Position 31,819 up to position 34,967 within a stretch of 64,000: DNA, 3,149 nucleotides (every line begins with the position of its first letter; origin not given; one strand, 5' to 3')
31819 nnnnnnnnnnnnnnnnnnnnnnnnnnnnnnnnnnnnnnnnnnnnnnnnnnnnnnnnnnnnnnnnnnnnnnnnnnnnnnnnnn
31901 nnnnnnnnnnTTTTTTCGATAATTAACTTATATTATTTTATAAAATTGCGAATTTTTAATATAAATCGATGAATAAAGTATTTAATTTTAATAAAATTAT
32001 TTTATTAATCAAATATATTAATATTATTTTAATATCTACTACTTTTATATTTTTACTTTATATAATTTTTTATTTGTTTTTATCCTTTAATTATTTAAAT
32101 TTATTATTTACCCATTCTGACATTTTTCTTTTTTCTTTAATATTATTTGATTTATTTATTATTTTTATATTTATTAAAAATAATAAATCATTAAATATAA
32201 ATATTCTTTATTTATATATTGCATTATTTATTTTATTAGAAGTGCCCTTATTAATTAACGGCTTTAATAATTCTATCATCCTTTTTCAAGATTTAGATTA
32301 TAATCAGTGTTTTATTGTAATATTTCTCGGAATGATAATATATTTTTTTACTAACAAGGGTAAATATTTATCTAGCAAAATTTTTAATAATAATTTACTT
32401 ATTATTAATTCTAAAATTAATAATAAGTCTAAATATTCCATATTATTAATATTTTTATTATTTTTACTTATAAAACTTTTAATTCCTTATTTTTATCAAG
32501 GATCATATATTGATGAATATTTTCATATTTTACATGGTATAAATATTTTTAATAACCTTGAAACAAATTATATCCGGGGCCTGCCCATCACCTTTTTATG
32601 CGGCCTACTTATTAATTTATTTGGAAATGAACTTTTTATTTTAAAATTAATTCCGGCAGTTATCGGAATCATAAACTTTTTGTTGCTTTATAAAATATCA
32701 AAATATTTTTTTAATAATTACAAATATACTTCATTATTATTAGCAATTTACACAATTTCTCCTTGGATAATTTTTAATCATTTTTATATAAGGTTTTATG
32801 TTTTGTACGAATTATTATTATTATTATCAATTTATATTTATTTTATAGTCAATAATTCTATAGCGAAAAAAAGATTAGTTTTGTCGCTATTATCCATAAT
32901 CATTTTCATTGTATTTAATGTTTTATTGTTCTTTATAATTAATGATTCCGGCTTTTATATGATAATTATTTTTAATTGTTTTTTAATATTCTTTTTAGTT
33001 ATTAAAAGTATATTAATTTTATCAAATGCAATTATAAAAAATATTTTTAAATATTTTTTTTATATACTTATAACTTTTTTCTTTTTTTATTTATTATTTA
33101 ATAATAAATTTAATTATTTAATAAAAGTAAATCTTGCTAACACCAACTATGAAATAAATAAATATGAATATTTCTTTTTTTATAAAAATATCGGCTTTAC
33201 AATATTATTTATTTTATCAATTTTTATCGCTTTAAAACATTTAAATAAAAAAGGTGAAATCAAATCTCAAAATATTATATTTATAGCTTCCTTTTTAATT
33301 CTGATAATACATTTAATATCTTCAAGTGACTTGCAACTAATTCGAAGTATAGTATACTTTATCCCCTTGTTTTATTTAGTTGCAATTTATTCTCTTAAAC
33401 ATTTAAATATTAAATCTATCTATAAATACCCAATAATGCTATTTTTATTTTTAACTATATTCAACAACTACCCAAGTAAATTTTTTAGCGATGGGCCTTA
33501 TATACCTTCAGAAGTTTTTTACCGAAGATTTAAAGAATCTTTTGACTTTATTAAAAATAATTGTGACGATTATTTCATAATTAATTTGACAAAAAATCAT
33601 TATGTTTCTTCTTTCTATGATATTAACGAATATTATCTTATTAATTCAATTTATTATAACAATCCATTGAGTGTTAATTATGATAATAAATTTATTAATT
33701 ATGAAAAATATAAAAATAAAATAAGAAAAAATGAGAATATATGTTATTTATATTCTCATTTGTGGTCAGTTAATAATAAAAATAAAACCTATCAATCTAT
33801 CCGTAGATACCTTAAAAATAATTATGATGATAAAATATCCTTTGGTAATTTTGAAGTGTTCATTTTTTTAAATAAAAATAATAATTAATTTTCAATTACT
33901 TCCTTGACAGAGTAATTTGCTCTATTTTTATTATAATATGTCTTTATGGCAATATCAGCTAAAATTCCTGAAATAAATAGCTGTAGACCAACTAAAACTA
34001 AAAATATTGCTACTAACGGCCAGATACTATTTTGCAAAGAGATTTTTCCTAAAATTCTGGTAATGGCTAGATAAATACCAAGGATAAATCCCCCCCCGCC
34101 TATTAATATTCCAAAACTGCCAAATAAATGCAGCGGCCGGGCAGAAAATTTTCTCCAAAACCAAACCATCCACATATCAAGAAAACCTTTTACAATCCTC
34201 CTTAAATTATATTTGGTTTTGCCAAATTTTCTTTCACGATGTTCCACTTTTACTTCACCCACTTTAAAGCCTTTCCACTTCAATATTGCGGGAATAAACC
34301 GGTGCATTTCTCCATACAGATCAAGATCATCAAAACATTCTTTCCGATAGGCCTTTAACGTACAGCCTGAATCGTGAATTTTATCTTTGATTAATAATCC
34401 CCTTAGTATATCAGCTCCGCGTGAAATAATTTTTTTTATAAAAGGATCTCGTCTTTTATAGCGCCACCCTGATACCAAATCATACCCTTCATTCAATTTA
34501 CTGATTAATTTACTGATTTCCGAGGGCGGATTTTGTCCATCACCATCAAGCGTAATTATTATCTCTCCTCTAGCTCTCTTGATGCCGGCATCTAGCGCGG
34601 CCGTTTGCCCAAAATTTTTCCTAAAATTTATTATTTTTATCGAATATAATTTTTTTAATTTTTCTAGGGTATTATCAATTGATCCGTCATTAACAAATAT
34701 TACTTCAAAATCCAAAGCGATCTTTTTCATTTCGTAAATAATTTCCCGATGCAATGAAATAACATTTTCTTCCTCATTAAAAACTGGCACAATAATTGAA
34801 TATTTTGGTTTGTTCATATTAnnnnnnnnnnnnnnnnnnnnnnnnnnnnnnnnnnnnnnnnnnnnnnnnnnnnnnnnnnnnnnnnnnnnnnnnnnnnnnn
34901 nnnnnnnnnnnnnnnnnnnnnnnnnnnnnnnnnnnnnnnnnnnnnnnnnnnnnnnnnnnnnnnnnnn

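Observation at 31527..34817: Gtr-like three-component extracytoplasmic glycosylation module (GtrA-like, GT-C, GtrB-like)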

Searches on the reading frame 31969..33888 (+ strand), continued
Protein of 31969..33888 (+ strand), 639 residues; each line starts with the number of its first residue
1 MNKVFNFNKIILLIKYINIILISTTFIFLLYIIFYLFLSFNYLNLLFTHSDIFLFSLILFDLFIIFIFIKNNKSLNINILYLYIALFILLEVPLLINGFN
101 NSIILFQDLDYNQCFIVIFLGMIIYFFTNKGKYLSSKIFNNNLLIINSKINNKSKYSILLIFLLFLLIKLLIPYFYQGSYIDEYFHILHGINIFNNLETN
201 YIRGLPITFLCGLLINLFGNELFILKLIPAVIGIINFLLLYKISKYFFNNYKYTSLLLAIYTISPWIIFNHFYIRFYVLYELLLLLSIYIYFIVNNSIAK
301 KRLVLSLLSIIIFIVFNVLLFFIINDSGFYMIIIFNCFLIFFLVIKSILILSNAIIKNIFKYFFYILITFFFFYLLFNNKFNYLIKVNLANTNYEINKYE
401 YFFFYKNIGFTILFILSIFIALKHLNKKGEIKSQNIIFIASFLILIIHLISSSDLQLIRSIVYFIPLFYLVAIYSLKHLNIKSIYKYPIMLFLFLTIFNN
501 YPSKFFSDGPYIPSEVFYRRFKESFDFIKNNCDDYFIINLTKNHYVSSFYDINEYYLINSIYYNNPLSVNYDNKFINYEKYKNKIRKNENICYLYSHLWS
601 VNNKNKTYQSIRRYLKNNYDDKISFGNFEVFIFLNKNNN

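Call 92: find_related_loci(query=A1, collection=metagenome_contigs, flank=10000)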
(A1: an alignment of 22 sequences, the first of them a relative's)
Query A1 (639 aa) in metagenome_contigs; peptide patterns used: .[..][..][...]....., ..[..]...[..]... (x = any residue, [..] = any of these).
224 stretches matched a pattern; 40 encode a relative of the query (tblastn E <= 1e-3); 40 distinct loci.
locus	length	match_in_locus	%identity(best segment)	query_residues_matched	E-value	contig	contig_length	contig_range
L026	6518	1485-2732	37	159-574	1e-70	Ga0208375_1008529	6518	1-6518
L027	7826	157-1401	38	159-574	3e-60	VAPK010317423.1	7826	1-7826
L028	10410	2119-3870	33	41-592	7e-59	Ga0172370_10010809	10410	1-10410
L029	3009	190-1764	33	140-635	9e-57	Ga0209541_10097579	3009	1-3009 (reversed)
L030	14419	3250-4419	36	172-568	2e-55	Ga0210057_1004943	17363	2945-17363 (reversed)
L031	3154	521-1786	31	158-560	2e-49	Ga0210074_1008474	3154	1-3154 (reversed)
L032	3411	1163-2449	30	157-560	5e-47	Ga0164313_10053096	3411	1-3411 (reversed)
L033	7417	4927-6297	27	113-560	9e-45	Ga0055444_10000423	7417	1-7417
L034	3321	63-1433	27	113-560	1e-44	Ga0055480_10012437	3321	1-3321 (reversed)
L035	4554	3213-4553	27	113-550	3e-43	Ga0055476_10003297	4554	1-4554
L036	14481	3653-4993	32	158-590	9e-43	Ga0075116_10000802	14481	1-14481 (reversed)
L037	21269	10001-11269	36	147-553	1e-42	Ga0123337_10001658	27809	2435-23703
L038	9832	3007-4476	34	159-610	8e-42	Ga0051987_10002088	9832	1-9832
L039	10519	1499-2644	37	149-521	6e-41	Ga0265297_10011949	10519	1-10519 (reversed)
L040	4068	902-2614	32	18-576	5e-39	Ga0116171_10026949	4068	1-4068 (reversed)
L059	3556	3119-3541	37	152-290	3e-20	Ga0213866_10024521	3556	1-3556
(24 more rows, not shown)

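Call 98: search_protein_families(library=pfam, proteins=[L024:226-1548:+, L024:2539-3690:+, L023:4087-5388:+, L023:5412-6431:+, L023:6457-7170:+, L023:7870-10509:+, L023:11300-12310:+, L023:12310-14355:+, L023:14389-15471:+, L023:2205-4037:+], max_evalue=0.001)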
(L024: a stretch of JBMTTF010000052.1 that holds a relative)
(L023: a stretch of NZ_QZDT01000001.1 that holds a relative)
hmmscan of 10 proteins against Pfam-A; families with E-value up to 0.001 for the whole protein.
L024:226-1548:+ (440 aa): 7 families
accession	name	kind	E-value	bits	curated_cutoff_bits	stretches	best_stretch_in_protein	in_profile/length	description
PF03721.20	UDPG_MGDP_dh_N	-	3.1e-65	219.7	27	1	1-182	1-186/187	UDP-glucose/GDP-mannose dehydrogenase family, NAD binding domain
PF00984.24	UDPG_MGDP_dh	-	3.6e-32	110.8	25.4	1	200-292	1-93/94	UDP-glucose/GDP-mannose dehydrogenase family, central domain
PF03720.21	UDPG_MGDP_dh_C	-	3.2e-27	95.4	30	1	316-425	1-103/103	UDP-glucose/GDP-mannose dehydrogenase family, UDP binding domain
PF03807.23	F420_oxidored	-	1.8e-09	38.5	21.6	1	3-86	2-69/94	NADP oxidoreductase coenzyme F420-dependent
PF02558.23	ApbA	-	1.9e-05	24.8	22.2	1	3-92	1-82/150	Ketopantoate reductase PanE/ApbA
PF03446.21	NAD_binding_2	-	2.2e-05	25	21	1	2-133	1-106/161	NAD binding domain of 6-phosphogluconate dehydrogenase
PF02737.24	3HCDH_N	-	0.00071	20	22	0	2-78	1-80/180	3-hydroxyacyl-CoA dehydrogenase, NAD binding domain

L024:2539-3690:+ (383 aa): 6 families
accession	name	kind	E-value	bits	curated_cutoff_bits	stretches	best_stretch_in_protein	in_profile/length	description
PF00534.26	Glycos_transf_1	-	3.4e-35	121.6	26.4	1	204-350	4-156/172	Glycosyl transferases group 1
PF13692.12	Glyco_trans_1_4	-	3.1e-25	89.5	27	1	216-349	2-139/142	Glycosyl transferases group 1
PF13439.12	Glyco_transf_4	-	4.4e-09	37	28.5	1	31-204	8-169/170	Glycosyltransferase Family 4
PF20706.3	GT4-conflict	-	7.6e-09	35.5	26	1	193-318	173-312/385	Family 4 Glycosyltransferase in conflict systems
PF13579.12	Glyco_trans_4_4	-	1.3e-06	29.3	29.7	1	103-187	60-143/158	Glycosyl transferase 4-like domain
PF13477.12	Glyco_trans_4_2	-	2.2e-06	28.4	23.4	1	103-167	60-127/139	Glycosyl transferase 4-like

L023:4087-5388:+ (433 aa): 4 families
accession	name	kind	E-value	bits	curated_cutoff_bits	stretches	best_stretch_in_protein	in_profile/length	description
PF03721.20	UDPG_MGDP_dh_N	-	1.9e-38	132.4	27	1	1-181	1-184/187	UDP-glucose/GDP-mannose dehydrogenase family, NAD binding domain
PF03720.21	UDPG_MGDP_dh_C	-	6.8e-13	49.3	30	1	312-392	1-80/103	UDP-glucose/GDP-mannose dehydrogenase family, UDP binding domain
PF00984.24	UDPG_MGDP_dh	-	1.2e-12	48.2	25.4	1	199-288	1-93/94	UDP-glucose/GDP-mannose dehydrogenase family, central domain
PF02826.25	2-Hacid_dh_C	-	9.1e-05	22.3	25.1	0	2-64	38-98/178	D-isomer specific 2-hydroxyacid dehydrogenase, NAD binding domain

L023:5412-6431:+ (339 aa): 6 families
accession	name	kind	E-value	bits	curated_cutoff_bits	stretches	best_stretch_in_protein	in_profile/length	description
PF01370.27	Epimerase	-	2.6e-37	128.9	20.9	1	3-260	1-239/240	NAD dependent epimerase/dehydratase family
PF16363.11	GDP_Man_Dehyd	-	3e-29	103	27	1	4-325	1-331/332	GDP-mannose 4,6 dehydratase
PF07993.18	NAD_binding_4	-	2.1e-08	34.1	20.1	1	32-208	45-235/258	Male sterility protein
PF13460.12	NAD_binding_10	-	1.5e-06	28.6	27.2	1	7-180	1-145/184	NAD(P)H-binding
PF01073.25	3Beta_HSD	-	2.6e-05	23.8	22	1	4-79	1-77/280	3-beta hydroxysteroid dehydrogenase/isomerase family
PF04321.23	RmlD_sub_bind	-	0.00019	21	27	0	1-164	1-138/287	RmlD substrate binding domain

L023:6457-7170:+ (237 aa): 1 family
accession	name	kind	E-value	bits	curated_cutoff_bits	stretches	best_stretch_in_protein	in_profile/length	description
PF00535.33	Glycos_transf_2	-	1.2e-17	64.7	23.3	1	4-168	2-167/168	Glycosyl transferase family 2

L023:7870-10509:+ (879 aa): 0 families

L023:11300-12310:+ (336 aa): 3 families
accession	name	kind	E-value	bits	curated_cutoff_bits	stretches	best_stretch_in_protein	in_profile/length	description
PF00535.33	Glycos_transf_2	-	5.5e-30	104.9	23.3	1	27-184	1-165/168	Glycosyl transferase family 2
PF10111.15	Glyco_tranf_2_2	-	1.6e-07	31.5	27.3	1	27-121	1-99/276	Glycosyltransferase like family 2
PF13641.12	Glyco_tranf_2_3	-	1.4e-05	25.7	27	1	26-137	3-120/230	Glycosyltransferase like family 2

L023:12310-14355:+ (681 aa): 0 families

L023:14389-15471:+ (360 aa): 6 families
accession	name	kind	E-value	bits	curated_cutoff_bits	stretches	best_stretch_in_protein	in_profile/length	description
PF13439.12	Glyco_transf_4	-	1.4e-22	81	28.5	1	15-185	2-166/170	Glycosyltransferase Family 4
PF00534.26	Glycos_transf_1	-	4e-20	72.5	26.4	1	194-309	13-131/172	Glycosyl transferases group 1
PF13692.12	Glyco_trans_1_4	-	8.7e-18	65.4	27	1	197-316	2-124/142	Glycosyl transferases group 1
PF13579.12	Glyco_trans_4_4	-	9.2e-15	55.8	29.7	1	15-184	1-158/158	Glycosyl transferase 4-like domain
PF13477.12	Glyco_trans_4_2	-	1.1e-10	42.3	23.4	1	32-160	24-137/139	Glycosyl transferase 4-like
PF08323.17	Glyco_transf_5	-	3.4e-05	24.1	22.7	0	2-135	1-176/239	Starch synthase catalytic domain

L023:2205-4037:+ (610 aa): 0 families

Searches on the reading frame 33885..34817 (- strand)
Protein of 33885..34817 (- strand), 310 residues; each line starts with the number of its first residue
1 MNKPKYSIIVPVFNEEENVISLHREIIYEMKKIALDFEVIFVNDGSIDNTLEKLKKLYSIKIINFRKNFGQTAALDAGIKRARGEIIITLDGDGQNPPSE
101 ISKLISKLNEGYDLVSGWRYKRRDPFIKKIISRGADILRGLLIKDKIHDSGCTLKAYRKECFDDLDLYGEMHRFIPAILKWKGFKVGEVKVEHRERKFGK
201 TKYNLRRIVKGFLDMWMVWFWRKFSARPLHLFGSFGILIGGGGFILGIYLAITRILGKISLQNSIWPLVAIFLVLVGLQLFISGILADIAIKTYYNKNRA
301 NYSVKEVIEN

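Call 4: search_protein_families(library=pfam, proteins=[window:33885-34817:-], max_evalue=0.01)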
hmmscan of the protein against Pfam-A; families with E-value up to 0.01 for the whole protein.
window:33885-34817:- (310 aa): 2 families
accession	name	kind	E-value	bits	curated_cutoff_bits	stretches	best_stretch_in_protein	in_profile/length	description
PF00535.33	Glycos_transf_2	-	4.5e-31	108.5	23.3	1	7-165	1-167/168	Glycosyl transferase family 2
PF10111.15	Glyco_tranf_2_2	-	2.2e-07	31.1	27.3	1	7-106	1-104/276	Glycosyltransferase like family 2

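Call 12: search_protein_families(library=ncbifam, proteins=[window:33885-34817:-], max_evalue=0.1)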
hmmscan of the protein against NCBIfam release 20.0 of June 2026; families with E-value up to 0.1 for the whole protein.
window:33885-34817:- (310 aa): 20 families
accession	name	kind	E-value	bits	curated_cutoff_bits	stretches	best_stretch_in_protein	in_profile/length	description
NF007986.1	PRK10714.1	equivalog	1.4e-49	168.9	529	1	5-309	7-313/316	undecaprenyl-phosphate 4-deoxy-4-formamido-L-arabinose transferase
NF047588.1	GlcsyltransPgfSStrep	equivalog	6.3e-44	150.4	500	1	5-306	2-304/308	glycosyltransferase PgfS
TIGR04182.1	glyco_TIGR04182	equivalog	5.7e-22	78.4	325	1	7-294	3-286/293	S-layer glycoprotein N-glycosyltransferase AglJ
NF058614.1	PPMAGASynPpgS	equivalog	3e-16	59.5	370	1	8-191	4-194/226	polyprenyl-phospho-N-acetylgalactosaminyl synthase PpgS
TIGR03937.1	PgaC_IcaA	equivalog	3.1e-15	56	422.3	1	3-96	44-138/407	poly-beta-1,6-N-acetyl-D-glucosamine synthase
NF041391.1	DPhHxTase_Halo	equivalog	1.1e-13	50.7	375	1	13-202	4-191/213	dolichyl-phosphate hexose transferase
TIGR04283.1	glyco_like_mftF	equivalog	9.8e-12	44.9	182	1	7-120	2-109/221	TIGR04283 family arsenosugar biosynthesis glycosyltransferase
NF041875.1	EPS_EpsD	equivalog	6e-11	42.3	370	1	7-112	2-108/325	exopolysaccharide biosynthesis glycosyltransferase EpsD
NF007482.0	PRK10073.1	equivalog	4.3e-09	35.8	423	1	3-105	5-107/334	glycosyltransferase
NF047683.1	TeichurnBiosyTuaG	equivalog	6.4e-08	32.5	400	1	2-108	4-111/252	teichuronic acid biosynthesis protein TuaG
TIGR03965.1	mycofact_glyco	equivalog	1.5e-07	30.7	280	1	4-108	74-179/467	mycofactocin biosynthesis glycosyltransferase MftF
NF050050.1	ProtGlycPglI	equivalog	1.6e-07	31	500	1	3-132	1-132/306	GalNAc(5)-diNAcBac-PP-undecaprenol beta-1,3-glucosyltransferase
TIGR04242.1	nodulat_NodC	equivalog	3.1e-07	29.7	550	1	3-110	47-158/395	chitooligosaccharide synthase NodC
TIGR03111.1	glyc2_xrt_Gpos1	hypoth_equivalog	1.2e-06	27.6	363.95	1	3-110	48-158/439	TIGR03111 family XrtG-associated glycosyltransferase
NF053739.1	GlytfEpsEBac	equivalog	1.3e-06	27.7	450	1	4-109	1-108/265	glycosyltransferase EpsE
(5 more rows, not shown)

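Call 13: search_solved_structures(query=window:33885-34817:-, max_evalue=0.001)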
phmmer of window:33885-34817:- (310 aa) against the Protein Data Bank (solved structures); distinct sequences matched with E-value up to 0.001: 17.
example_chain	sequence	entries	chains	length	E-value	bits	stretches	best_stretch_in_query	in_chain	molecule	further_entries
9hwj_A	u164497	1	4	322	3.9e-44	154.2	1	5-308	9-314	Undecaprenyl-phosphate 4-deoxy-4-formamido-L-arabinose transferase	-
9bhc_C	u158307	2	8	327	4.1e-44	154.2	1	5-308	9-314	Undecaprenyl-phosphate 4-deoxy-4-formamido-L-arabinose transferase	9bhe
8vxh_A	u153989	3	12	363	5.9e-44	153.6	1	5-308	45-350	Undecaprenyl-phosphate 4-deoxy-4-formamido-L-arabinose transferase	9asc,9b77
5eke_A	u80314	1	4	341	1.3e-31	113.1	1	6-296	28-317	Uncharacterized glycosyltransferase sll0501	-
5ekp_C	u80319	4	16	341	3.1e-31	111.8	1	6-296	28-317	Uncharacterized glycosyltransferase sll0501 | Glycosyltransferase sll0501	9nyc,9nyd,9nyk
9nye_A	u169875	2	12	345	3.3e-31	111.8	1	6-296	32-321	Glycosyltransferase sll0501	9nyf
5mlz_A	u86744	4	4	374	1e-23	87.2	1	4-257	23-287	Dolichol monophosphate mannose synthase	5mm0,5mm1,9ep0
6p61_A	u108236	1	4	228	1.1e-09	41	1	3-115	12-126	Glycosyltransferase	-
2z87_A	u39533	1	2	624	7.7e-08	35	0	4-115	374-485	Chondroitin synthase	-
2z86_A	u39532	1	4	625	7.7e-08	35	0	4-115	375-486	Chondroitin synthase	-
9jma_A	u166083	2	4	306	2.3e-06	30.1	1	7-115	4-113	GalNAc(5)-diNAcBac-PP-undecaprenol beta-1,3-glucosyltransferase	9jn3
5hea_A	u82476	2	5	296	5e-06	29.1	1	6-94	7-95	Putative glycosyltransferase (GalT1)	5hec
5tze_C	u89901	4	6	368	1.7e-05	27.3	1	5-95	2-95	Glycosyl transferase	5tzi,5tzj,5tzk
5tz8_A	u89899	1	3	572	3.1e-05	26.5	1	5-95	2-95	Glycosyl transferase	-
8vh7_A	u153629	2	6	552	0.00037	22.9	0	35-129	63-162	Heparosan synthase B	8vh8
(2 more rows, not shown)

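Call 63: list_cluster_members(proteins=[P0001, window:33885-34817:-, window:28304-29947:+, window:62027-63898:-])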
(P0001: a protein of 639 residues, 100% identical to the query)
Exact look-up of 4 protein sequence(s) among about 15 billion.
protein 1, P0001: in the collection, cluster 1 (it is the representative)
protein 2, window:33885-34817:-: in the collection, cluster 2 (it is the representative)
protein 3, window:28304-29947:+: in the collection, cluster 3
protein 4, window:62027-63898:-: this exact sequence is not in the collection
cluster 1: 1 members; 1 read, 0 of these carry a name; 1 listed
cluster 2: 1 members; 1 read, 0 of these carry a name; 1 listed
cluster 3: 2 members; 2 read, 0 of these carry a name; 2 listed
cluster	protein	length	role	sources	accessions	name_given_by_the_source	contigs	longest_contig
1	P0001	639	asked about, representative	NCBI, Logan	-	-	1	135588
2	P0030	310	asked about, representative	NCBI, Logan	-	-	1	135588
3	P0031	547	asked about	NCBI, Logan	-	-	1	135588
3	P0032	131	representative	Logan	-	-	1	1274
